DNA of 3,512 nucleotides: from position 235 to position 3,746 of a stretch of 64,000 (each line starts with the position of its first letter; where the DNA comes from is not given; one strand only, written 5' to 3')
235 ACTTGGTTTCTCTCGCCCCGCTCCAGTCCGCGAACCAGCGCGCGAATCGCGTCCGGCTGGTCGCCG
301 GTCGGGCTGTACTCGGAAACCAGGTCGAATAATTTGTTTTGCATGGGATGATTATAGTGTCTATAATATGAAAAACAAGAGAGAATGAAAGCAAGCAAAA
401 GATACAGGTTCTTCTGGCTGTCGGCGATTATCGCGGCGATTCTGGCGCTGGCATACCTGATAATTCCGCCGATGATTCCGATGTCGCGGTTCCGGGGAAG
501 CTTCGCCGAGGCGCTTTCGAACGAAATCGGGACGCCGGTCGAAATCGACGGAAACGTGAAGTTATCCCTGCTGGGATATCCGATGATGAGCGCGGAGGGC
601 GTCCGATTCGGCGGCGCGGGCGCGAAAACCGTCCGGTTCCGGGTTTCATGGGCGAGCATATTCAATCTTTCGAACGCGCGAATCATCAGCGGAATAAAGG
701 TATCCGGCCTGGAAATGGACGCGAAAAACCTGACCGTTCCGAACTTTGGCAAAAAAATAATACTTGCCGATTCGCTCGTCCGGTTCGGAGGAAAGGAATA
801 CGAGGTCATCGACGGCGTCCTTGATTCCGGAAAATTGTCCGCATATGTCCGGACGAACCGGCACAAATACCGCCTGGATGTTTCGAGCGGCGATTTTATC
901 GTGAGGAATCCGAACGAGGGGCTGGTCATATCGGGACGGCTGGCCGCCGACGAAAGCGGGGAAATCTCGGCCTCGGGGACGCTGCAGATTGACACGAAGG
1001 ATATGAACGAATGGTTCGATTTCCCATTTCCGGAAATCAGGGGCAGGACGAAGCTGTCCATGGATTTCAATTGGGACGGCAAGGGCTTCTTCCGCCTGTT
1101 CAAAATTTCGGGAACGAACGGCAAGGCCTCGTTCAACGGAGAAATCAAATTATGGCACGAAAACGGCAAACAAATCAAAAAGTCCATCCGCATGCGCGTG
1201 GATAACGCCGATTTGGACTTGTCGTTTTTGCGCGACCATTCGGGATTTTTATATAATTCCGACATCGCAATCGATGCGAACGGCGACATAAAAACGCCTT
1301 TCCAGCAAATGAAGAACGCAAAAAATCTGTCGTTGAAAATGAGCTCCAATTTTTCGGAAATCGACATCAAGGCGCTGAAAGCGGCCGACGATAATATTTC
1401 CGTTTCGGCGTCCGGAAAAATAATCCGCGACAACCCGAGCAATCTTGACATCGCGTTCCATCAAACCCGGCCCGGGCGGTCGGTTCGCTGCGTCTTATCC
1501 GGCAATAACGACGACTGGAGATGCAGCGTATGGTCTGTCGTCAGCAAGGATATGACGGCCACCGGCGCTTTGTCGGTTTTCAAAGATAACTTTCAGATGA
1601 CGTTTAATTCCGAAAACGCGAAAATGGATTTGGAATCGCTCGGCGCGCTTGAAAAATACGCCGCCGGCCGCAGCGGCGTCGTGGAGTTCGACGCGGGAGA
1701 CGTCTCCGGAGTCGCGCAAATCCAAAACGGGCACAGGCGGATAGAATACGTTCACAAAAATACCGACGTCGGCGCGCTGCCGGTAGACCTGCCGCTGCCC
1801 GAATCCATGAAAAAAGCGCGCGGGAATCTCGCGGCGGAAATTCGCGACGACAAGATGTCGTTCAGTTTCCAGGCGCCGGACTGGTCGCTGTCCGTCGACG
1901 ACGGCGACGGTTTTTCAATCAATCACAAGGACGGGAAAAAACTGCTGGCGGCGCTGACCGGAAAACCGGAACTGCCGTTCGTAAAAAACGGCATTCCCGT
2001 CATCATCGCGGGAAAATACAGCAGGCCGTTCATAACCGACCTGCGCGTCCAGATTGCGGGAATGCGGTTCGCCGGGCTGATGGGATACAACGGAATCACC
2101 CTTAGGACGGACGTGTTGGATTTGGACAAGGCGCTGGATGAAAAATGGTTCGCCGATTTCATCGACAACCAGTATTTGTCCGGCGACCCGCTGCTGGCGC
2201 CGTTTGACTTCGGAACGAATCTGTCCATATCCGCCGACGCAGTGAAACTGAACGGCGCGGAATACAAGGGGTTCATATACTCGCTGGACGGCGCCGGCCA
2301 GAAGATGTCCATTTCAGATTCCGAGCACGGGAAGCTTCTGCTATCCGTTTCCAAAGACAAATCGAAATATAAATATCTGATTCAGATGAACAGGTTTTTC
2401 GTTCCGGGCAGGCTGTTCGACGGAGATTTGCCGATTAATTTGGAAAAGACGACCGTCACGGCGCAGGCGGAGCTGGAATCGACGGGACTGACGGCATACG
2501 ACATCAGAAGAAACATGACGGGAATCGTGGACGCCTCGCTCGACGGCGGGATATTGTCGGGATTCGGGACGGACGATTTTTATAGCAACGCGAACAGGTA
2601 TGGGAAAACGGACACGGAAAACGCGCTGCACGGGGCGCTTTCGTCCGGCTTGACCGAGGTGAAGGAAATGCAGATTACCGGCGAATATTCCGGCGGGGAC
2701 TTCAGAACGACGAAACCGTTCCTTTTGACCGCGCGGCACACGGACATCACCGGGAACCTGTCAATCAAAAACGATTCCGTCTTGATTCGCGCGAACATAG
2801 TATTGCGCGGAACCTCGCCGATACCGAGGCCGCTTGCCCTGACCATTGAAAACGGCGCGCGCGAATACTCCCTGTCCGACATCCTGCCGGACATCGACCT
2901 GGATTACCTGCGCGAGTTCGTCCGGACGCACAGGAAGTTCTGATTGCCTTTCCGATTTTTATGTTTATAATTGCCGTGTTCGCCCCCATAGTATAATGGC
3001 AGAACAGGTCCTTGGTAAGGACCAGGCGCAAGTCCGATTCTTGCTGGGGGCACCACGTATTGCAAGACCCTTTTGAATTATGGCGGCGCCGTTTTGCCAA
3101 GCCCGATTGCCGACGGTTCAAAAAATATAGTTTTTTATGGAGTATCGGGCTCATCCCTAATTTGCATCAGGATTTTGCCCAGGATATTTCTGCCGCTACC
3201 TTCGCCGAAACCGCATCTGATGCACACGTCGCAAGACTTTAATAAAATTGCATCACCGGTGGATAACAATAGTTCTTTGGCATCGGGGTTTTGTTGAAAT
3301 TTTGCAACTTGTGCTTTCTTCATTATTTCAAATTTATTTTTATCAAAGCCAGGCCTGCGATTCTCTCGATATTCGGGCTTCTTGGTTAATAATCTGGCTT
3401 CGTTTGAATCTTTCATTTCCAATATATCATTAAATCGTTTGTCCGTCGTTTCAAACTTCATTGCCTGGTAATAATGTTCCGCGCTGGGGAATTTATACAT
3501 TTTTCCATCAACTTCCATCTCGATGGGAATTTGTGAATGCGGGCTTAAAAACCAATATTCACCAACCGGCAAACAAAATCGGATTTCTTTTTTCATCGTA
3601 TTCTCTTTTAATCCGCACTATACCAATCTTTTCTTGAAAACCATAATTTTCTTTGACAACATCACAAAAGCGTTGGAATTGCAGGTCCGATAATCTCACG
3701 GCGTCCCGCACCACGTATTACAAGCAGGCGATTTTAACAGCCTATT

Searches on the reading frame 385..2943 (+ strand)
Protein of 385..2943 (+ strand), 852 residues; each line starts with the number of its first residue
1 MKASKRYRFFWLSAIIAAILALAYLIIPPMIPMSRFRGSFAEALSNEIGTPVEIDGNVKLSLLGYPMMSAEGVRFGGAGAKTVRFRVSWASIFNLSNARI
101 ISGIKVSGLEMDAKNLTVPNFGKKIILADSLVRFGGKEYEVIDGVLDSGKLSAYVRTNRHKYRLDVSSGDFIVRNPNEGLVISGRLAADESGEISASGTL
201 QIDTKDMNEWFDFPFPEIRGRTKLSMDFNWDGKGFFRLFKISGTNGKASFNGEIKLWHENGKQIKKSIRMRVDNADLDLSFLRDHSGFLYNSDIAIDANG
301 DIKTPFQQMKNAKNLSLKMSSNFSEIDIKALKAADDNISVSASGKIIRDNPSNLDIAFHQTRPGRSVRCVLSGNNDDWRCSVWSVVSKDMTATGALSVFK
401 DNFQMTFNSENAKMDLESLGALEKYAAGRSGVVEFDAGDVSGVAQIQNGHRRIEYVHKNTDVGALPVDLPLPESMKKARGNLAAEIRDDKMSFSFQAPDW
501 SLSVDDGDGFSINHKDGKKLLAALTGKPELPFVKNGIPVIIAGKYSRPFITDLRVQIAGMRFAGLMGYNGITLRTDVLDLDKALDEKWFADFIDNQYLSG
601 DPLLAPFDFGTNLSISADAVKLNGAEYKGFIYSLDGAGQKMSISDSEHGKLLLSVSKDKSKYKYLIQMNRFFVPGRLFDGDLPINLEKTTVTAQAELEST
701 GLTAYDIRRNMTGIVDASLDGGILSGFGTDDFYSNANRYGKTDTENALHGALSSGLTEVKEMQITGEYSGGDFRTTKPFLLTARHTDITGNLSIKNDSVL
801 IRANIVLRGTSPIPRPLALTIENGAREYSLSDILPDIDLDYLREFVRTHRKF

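Call 8: search_protein_families(library=pfam, proteins=[window:385-2943:+], max_evalue=0.001)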
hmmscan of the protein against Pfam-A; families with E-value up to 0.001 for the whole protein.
window:385-2943:+ (852 aa): 2 families
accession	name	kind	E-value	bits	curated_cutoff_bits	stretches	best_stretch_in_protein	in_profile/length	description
PF05170.20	AsmA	-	1.6e-07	31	29.8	1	1-116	1-120/607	AsmA family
PF13116.12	YhdP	-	0.00023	19.7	46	1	9-418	11-419/1224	YhdP protein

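Call 43: find_encoding_contigs(protein=window:385-2943:+, flank=10000, max_places=3)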
Protein window:385-2943:+ (852 aa): 1 contig read that carries it; 1 place shown.
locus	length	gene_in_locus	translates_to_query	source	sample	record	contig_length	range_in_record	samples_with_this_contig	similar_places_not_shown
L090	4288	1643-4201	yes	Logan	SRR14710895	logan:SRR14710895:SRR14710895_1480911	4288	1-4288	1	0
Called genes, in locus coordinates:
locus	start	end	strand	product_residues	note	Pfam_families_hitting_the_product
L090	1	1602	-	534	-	?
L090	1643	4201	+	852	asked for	PF05170:AsmA (faint)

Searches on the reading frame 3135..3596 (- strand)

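Call 8: search_protein_families(library=pfam, proteins=[window:3135-3596:-], max_evalue=0.001)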
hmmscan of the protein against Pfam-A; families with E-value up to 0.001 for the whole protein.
window:3135-3596:- (153 aa): 1 family
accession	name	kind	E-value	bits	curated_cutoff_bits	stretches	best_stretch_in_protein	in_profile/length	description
PF08719.17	NADAR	-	2.9e-23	83.4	35.1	1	14-149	10-161/163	NADAR domain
